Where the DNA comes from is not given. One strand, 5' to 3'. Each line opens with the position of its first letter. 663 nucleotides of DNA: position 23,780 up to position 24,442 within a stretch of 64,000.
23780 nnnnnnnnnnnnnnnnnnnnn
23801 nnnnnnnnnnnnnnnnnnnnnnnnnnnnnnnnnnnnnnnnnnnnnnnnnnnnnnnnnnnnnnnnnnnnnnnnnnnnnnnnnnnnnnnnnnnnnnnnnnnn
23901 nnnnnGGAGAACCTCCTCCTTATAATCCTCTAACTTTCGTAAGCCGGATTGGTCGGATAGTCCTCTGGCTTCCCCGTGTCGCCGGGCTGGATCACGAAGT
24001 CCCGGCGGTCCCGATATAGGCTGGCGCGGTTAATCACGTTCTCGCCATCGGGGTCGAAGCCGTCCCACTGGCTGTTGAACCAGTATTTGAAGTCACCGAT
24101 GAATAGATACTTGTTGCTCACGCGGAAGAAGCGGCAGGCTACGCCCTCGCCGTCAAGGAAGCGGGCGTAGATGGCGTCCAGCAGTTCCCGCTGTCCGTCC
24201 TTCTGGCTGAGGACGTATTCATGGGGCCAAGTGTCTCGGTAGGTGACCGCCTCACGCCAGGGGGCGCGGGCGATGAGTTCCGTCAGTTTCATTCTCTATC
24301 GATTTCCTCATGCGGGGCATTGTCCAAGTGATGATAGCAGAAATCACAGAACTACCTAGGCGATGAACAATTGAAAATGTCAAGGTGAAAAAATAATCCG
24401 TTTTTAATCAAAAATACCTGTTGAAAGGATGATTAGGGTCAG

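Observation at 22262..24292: Uncharacterised three-gene operon centred on a PD-(D/E)xK nuclease-like protein, wedged between a type IV restriction gene and an IS481: candidate new defence or toxin module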

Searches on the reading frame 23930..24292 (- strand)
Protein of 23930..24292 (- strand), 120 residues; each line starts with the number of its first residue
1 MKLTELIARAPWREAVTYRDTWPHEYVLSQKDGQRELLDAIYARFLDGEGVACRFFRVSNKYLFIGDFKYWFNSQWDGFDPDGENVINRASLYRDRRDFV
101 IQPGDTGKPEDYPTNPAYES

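Call 3: search_protein_families(library=pfam, proteins=[window:23930-24292:-], max_evalue=1)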
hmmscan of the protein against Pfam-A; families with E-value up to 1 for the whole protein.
window:23930-24292:- (120 aa): 0 families

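Call 4: search_protein_families(library=padloc, proteins=[window:23930-24292:-], max_evalue=1)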
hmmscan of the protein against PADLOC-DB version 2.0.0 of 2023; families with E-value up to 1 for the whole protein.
window:23930-24292:- (120 aa): 0 families

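Call 5: search_protein_families(library=ncbifam, proteins=[window:23930-24292:-], max_evalue=1)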
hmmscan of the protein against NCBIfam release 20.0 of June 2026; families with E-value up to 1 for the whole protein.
window:23930-24292:- (120 aa): 0 families

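Call 7: search_protein_families(library=phrogs, proteins=[window:23930-24292:-], max_evalue=1)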
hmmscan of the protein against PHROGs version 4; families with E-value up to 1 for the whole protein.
window:23930-24292:- (120 aa): 0 families

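Call 15: find_homologous_proteins(query=window:23930-24292:-)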
Query window:23930-24292:- (120 aa): 1472 proteins with E <= 0.001 among 1480 candidates; the best 120 are listed.
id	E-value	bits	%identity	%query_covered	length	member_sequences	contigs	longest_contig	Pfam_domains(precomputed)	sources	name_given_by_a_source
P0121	5.1e-74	264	93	100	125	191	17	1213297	-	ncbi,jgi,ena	jgi:hypothetical protein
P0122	2.3e-71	256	90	100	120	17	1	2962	-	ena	-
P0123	5.0e-70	251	88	100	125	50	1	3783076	-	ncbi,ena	-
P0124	5.2e-70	251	90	100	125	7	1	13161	-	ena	-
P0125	1.9e-69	250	88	100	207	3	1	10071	-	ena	-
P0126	1.9e-69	250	87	99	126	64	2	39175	-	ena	-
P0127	2.2e-69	249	90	100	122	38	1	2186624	-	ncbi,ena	-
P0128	3.8e-69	249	89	98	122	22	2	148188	-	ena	-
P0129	2.5e-68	246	88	100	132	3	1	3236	-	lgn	-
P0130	3.4e-68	246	85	100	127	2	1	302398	-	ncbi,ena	-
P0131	4.0e-68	245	87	99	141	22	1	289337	-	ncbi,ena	-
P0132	7.0e-68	245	87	98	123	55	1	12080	-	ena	-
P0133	1.9e-67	243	84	100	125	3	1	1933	-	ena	-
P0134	4.2e-67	242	87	100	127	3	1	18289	-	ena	-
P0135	8.4e-67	241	89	98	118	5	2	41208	-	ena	-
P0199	3.9e-54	200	76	98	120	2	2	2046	-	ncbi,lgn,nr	ncbi:MAG: hypothetical protein OXI59_19390 [Gemmatimonadota bacterium]|nr:hypothetical protein [Gemm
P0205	4.8e-54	200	73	95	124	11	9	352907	-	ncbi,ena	-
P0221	1.3e-53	198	73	95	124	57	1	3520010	-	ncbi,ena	-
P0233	2.7e-53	197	69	100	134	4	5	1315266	-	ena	-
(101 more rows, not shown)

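Call 25: predict_structure(alignment_id=A2)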
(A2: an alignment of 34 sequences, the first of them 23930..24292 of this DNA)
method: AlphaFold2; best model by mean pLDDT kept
length: 120 residues; sequences in the alignment: 34
mean_pLDDT: 75.4   pTM: 0.70
mean pLDDT of the five models: 75.4, 74.3, 73.8, 72.7, 69.3
residues with pLDDT >= 90: 38; 70-90: 41; 50-70: 16; < 50: 25
segments of 3 or more residues with pLDDT < 50: 94-105, 107-113, 115-120
pLDDT, mean of each block of 10 residues (from residue 1): 89 80 86 94 90 69 87 80 89 52 45 45
secondary structure, 60 per line:
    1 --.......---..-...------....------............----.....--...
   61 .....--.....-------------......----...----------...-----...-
elements in order: H3-9 E25-28 H35-46 E51-55 E58-65 E68-72 E86-91

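Call 36: find_related_loci(query=A2, collection=metagenome_contigs, flank=6000)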
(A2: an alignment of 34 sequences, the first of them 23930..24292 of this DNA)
Query A2 (120 aa) in metagenome_contigs; peptide patterns used: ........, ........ (x = any residue, [..] = any of these).
217 stretches matched a pattern; 43 encode a relative of the query (tblastn E <= 1e-3); 43 distinct loci.
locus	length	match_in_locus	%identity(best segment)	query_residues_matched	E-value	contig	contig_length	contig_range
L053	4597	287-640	73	3-120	2e-57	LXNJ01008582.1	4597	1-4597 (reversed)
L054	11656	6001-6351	72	2-118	4e-55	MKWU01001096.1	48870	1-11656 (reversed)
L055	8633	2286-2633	72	2-117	6e-55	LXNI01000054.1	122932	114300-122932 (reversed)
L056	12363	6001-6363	70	2-119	2e-52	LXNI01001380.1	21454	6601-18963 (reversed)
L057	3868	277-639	67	1-119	3e-52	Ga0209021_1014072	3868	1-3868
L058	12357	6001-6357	69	1-117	3e-52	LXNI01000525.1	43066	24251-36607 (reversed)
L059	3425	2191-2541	71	3-119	1e-51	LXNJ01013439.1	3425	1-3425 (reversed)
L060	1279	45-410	66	1-120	6e-53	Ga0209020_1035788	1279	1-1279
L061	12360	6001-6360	68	1-120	2e-50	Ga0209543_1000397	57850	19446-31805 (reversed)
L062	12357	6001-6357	69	1-117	3e-50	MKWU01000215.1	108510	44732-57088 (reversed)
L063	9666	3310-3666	69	1-117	3e-50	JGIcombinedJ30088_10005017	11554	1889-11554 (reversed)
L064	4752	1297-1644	70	3-116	4e-50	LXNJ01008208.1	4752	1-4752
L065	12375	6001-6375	64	1-118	1e-49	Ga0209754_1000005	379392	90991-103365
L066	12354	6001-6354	63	3-120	7e-49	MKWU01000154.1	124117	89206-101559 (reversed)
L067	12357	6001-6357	65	1-117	5e-48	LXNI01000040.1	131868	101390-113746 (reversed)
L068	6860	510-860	67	1-117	1e-47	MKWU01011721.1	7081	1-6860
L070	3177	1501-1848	63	3-117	3e-45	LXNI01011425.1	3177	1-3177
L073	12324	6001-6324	61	1-108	8e-43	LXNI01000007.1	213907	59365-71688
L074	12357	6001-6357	60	2-117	2e-42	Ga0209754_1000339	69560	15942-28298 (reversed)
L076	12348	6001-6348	60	3-117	2e-42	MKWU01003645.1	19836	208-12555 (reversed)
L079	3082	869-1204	63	1-111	3e-42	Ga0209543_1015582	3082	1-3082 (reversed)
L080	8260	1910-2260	61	3-117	7e-42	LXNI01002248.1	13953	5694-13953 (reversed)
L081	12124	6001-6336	61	1-111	2e-41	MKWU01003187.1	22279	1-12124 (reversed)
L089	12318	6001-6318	58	3-107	8e-38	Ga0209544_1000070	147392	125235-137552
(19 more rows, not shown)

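Call 37: find_related_loci(query=A2, collection=viral_contigs, flank=8000)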
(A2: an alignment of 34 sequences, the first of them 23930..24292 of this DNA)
Query A2 (120 aa) in viral_contigs; peptide patterns used: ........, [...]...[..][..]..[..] (x = any residue, [..] = any of these).
209 stretches matched a pattern, but none encodes a relative of the query by tblastn (E <= 1e-3).

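Call 41: search_protein_families(library=pfam, proteins=[L061:6403-7704:+, L089:6375-7334:+, L081:6492-8270:+, L053:721-1611:+, L058:6417-7463:+, L073:6662-7684:+, L066:6657-7616:+, L080:2559-3422:+, L059:2766-3371:+, L070:1987-2601:+], max_evalue=0.01)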
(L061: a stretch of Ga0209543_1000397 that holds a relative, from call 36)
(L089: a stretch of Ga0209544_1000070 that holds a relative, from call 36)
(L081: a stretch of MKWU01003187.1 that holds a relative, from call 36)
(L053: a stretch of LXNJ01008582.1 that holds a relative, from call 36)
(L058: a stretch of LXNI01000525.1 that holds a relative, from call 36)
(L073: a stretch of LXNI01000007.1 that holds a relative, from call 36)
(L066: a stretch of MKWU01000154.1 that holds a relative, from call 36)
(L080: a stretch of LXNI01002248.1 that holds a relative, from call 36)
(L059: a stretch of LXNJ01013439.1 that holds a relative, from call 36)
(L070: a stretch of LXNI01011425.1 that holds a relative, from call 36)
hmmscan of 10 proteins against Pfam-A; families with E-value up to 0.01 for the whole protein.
L061:6403-7704:+ (433 aa): 1 family
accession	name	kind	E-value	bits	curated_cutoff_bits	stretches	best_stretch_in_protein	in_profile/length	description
PF14281.12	PDDEXK_4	-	4.3e-19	69.6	22.3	1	39-223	1-153/183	PD-(D/E)XK nuclease superfamily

L089:6375-7334:+ (319 aa): 1 family
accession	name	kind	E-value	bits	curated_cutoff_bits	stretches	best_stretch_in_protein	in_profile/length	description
PF14088.11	DUF4268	-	3.5e-08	34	27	1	213-305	48-139/140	Domain of unknown function (DUF4268)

L081:6492-8270:+ (592 aa): 2 families
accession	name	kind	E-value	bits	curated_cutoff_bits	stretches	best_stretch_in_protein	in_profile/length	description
PF03235.19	GmrSD_N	-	1.1e-37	130.6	33.2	1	9-227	2-198/199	GmrSD restriction endonuclease, N-terminal domain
PF07510.16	GmrSD_C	-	9.6e-23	81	23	1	437-584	2-137/138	GmrSD restriction endonucleases, C-terminal domain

L053:721-1611:+ (296 aa): 1 family
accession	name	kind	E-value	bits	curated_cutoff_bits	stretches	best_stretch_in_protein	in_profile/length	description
PF03372.29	Exo_endo_phos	-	5e-11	43.2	24.5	1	16-286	1-225/225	Endonuclease/Exonuclease/phosphatase family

L058:6417-7463:+ (348 aa): 2 families
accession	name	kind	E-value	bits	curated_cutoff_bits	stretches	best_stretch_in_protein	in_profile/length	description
PF01939.22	NucS_C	-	6.9e-06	26.5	24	1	36-107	2-71/124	Endonuclease NucS C-terminal domain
PF06250.17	YhcG_C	-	0.0018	18.5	32.5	1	35-110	24-102/157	YhcG PDDEXK nuclease domain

L073:6662-7684:+ (340 aa): 3 families
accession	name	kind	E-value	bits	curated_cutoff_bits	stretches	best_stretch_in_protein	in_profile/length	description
PF12867.12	DinB_2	-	8.4e-11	42.9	24.8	1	190-316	10-128/128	DinB superfamily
PF05163.17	DinB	-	8.2e-08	32.8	23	1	191-333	21-155/165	DinB family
PF11716.13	MDMPI_N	-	0.00029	22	24.2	1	184-312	3-136/140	Mycothiol maleylpyruvate isomerase N-terminal domain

L066:6657-7616:+ (319 aa): 2 families
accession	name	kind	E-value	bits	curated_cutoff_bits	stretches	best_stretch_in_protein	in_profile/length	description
PF00892.27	EamA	-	1e-28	100.8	28.2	2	175-304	5-132/135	EamA-like transporter family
PF08627.16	CRT-like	-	0.0079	15.7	26.9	1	117-192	101-174/335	CRT-like, chloroquine-resistance transporter-like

L080:2559-3422:+ (287 aa): 1 family
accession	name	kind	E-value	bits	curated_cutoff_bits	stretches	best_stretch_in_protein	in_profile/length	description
PF11839.13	Alanine_zipper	-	0.0073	17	23.1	0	166-208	13-55/69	Alanine-zipper, major outer membrane lipoprotein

L059:2766-3371:+ (201 aa): 1 family
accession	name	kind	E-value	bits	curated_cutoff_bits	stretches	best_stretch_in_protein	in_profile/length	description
PF01797.21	Y1_Tnp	-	0.00045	20.8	23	1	82-167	43-120/121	Transposase IS200 like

L070:1987-2601:+ (204 aa): 0 families

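Call 42: search_protein_families(library=padloc, proteins=[L061:6403-7704:+, L089:6375-7334:+, L081:6492-8270:+, L053:721-1611:+, L058:6417-7463:+, L073:6662-7684:+, L066:6657-7616:+, L080:2559-3422:+, L059:2766-3371:+, L070:1987-2601:+], max_evalue=0.01)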
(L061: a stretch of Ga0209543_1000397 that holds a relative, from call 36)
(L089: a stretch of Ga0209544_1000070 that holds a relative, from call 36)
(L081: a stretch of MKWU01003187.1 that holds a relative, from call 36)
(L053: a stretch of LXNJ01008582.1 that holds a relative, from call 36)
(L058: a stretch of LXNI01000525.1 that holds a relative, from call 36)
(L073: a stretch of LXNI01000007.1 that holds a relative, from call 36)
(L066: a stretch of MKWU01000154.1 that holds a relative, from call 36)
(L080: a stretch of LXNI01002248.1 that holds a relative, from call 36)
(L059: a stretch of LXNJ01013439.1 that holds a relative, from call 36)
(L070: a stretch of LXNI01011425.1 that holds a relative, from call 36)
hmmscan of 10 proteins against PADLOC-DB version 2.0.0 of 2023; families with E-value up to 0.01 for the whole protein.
L061:6403-7704:+ (433 aa): 10 families
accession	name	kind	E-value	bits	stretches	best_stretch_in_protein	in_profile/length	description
PDLC04977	PDC-S26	-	1.2e-67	226.8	1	36-420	27-396/400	-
PDLC04972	PDC-S26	-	6.6e-60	201.5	1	37-418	29-387/397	-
PDLC04971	PDC-S26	-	2.4e-32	110.3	1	37-423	32-410/415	-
PDLC04983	PDC-S26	-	2.3e-19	68.1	1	34-180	30-157/413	-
PDLC04980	PDC-S26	-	2.4e-16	58.1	1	37-178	29-158/389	-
PDLC04974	PDC-S26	-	2.3e-13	48.2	1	37-161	30-145/401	-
PDLC04976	PDC-S26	-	1.7e-08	32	1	36-167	29-148/451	-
PDLC04975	PDC-S26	-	5.6e-07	27.2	1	51-208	34-169/351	-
PDLC04981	PDC-S26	-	8.3e-07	26.6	1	42-279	27-242/358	-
PDLC04946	PDC-S18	-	0.009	13.1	0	220-326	220-323/365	-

L089:6375-7334:+ (319 aa): 4 families
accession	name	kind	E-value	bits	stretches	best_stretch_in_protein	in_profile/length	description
PDLC04911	PDC-S11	-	2.3e-69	232.1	1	3-307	13-313/318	-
PDLC04912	PDC-S11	-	1.7e-59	199.6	1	3-308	13-312/313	-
PDLC04914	PDC-S11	-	3.2e-57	192.1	1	3-309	13-311/314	-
PDLC04913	PDC-S11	-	3.9e-10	37.3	1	203-309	267-367/375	-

L081:6492-8270:+ (592 aa): 34 families (the best 25 are shown)
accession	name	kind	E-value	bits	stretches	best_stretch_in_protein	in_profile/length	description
PDLC04157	HEC-06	-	2.7e-69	232.2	2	5-231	11-237/558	-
PDLC04154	HEC-06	-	3.3e-68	228.8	1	6-591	12-565/569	-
PDLC02687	Orf5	-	5.4e-60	201.7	1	6-575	6-543/543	Orf5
PDLC04155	HEC-06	-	1e-58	197.2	1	4-591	8-559/562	-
PDLC02695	Orf5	-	6.8e-58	194.5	2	122-587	146-598/601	Orf5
PDLC02693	Orf5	-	7.9e-55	184.9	1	11-590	2-542/543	Orf5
PDLC02700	Orf5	-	1.6e-47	160.5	1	6-590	1-555/555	Orf5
PDLC02701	Orf5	-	1e-39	134.5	2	6-218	8-240/596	Orf5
PDLC02691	Orf5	-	2e-35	120.4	2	123-590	138-579/579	Orf5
PDLC02692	Orf5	-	6e-24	82.6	1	14-588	4-554/558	Orf5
PDLC02698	Orf5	-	2.9e-23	80.4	2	13-91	15-87/573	Orf5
PDLC02690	Orf5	-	4.2e-22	76.7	2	11-225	3-209/531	Orf5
PDLC02696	Orf5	-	1e-21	75.5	3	18-108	1-88/558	Orf5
PDLC02697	Orf5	-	6.2e-21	72.6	2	378-583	380-578/585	Orf5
PDLC02689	Orf5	-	1e-19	68.5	1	17-592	18-558/558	Orf5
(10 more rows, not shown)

L053:721-1611:+ (296 aa): 0 families

L058:6417-7463:+ (348 aa): 10 families
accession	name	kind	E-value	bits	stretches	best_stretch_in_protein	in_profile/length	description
PDLC04916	PDC-S11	-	2.2e-27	94.1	1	24-218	13-193/358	-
PDLC04915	PDC-S11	-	2.5e-15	54.6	1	35-213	26-198/379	-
PDLC04913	PDC-S11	-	8.3e-14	49.4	1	38-136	29-131/375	-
PDLC04910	PDC-S11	-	2.5e-12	44.8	1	37-114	28-105/359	-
PDLC04909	PDC-S11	-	1.2e-07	29.6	1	43-124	34-116/347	-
PDLC04944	PDC-S18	-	1.9e-07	28.7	1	35-103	22-89/307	-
PDLC04813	PDC-S02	-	0.00014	19.8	1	36-106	29-102/175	-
PDLC04810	PDC-S02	-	0.00023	18.5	1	36-106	211-284/355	-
PDLC04831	PDC-S02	-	0.0013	16.3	1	36-107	198-272/346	-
PDLC04795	PDC-S02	-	0.0026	15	1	35-107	210-285/357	-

L073:6662-7684:+ (340 aa): 0 families

L066:6657-7616:+ (319 aa): 0 families

L080:2559-3422:+ (287 aa): 0 families

L059:2766-3371:+ (201 aa): 0 families

L070:1987-2601:+ (204 aa): 0 families

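Call 46: find_encoding_contigs(protein=P0221, flank=5000, max_places=4)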
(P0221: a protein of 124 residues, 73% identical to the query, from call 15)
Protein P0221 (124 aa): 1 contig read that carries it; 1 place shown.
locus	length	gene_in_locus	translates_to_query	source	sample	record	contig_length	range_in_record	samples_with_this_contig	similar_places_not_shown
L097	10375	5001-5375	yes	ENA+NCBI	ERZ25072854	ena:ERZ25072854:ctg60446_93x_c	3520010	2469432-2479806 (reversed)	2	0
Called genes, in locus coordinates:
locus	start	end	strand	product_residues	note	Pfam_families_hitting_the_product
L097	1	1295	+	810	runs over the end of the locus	PF01663:Phosphodiest, PF00535:Glycos_transf_2, PF10111:Glyco_tranf_2_2, PF13641:Glyco_tranf_2_3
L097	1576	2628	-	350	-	PF01408:GFO_IDH_MocA, PF22725:GFO_IDH_MocA_C3 (weak)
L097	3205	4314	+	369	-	PF00041:fn3, PF25059:FN3_DSCAM-DSCAML_C (weak)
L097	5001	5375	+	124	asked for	-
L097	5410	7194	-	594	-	PF03235:GmrSD_N, PF07510:GmrSD_C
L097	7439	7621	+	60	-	-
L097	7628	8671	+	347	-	PF01408:GFO_IDH_MocA, PF02629:CoA_binding (weak)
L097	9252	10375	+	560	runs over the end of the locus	PF12450:vWF_A, PF00092:VWA, PF13519:VWA_2, PF13768:VWA_3, PF12034:YfbK_C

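Call 47: find_encoding_contigs(protein=P0205, flank=5000, max_places=6)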
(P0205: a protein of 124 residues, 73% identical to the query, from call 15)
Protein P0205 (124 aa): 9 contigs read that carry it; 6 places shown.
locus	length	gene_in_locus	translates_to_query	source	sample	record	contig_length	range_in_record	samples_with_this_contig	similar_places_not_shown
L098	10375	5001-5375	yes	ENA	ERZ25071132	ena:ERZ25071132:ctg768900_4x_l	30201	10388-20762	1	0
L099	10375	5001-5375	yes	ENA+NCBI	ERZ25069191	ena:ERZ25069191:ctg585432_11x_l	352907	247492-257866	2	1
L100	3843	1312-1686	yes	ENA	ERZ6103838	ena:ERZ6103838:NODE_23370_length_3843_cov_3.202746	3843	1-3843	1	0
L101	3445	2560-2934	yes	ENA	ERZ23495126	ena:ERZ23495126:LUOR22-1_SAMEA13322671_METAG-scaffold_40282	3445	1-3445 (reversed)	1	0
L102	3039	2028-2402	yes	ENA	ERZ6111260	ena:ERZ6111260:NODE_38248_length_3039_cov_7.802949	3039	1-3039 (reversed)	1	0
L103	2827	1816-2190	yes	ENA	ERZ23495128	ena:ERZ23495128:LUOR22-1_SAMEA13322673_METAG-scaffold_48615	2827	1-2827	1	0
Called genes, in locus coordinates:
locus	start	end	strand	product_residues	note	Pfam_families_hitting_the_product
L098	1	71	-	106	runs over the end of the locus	PF00829:Ribosomal_L21p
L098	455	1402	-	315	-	PF01548:DEDD_Tnp_IS110, PF02371:Transposase_20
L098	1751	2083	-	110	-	-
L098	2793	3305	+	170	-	-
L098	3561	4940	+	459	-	PF14281:PDDEXK_4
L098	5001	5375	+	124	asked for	-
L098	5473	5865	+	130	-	-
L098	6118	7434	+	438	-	PF07690:MFS_1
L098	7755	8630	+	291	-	PF00941:FAD_binding_5, PF03450:CO_deh_flav_C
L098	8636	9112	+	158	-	PF00111:Fer2 (weak), PF01799:Fer2_2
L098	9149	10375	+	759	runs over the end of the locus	PF01315:Ald_Xan_dh_C, PF02738:MoCoBD_1, PF20256:MoCoBD_2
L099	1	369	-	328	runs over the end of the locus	PF07136:DUF1385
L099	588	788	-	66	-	PF01197:Ribosomal_L31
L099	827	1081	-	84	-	PF01016:Ribosomal_L27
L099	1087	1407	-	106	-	PF00829:Ribosomal_L21p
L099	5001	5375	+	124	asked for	-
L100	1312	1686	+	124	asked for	-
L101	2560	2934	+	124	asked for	-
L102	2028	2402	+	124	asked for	-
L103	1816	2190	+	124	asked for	-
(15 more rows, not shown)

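Call 48: find_encoding_contigs(protein=P0233, flank=5000, max_places=5)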
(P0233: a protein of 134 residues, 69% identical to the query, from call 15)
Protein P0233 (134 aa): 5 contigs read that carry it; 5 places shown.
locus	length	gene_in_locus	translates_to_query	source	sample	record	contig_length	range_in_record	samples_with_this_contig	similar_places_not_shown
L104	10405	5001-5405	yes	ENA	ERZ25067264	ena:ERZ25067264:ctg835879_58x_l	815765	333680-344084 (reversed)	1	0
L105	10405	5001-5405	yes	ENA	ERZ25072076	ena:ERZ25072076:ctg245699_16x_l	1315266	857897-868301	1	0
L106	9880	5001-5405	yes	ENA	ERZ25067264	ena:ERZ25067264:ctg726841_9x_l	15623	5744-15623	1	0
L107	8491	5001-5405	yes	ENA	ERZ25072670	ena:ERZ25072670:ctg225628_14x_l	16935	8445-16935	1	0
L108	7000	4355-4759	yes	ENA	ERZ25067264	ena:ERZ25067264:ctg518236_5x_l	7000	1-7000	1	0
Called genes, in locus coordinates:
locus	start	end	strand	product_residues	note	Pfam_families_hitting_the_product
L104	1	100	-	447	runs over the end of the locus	PF01547:SBP_bac_1, PF13416:SBP_bac_8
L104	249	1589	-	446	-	PF06537:DHOR, PF00034:Cytochrom_C (faint), PF06537:DHOR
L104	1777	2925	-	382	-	PF09375:Peptidase_M75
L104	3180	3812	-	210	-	-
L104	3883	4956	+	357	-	PF01408:GFO_IDH_MocA, PF22725:GFO_IDH_MocA_C3, PF02894:GFO_IDH_MocA_C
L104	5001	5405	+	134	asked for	-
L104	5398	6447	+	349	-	-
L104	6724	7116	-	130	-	PF02627:CMD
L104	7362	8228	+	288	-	PF00296:Bac_luciferase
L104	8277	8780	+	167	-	PF04403:PqiA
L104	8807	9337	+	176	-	PF04978:MST, PF12867:DinB_2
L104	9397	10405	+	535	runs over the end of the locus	PF00496:SBP_bac_5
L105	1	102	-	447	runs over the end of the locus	PF01547:SBP_bac_1, PF13416:SBP_bac_8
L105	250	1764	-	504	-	PF06537:DHOR, PF00034:Cytochrom_C (faint)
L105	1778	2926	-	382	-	PF09375:Peptidase_M75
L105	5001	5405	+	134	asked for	-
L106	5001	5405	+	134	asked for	-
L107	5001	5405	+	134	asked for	-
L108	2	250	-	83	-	?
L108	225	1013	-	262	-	PF09375:Peptidase_M75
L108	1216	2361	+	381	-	PF13808:DDE_Tnp_1_assoc, PF01609:DDE_Tnp_1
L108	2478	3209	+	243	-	PF03737:RraA-like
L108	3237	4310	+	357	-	PF01408:GFO_IDH_MocA, PF22725:GFO_IDH_MocA_C3, PF02894:GFO_IDH_MocA_C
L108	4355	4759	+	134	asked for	-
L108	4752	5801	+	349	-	-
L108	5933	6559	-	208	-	PF13358:DDE_3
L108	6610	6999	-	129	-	?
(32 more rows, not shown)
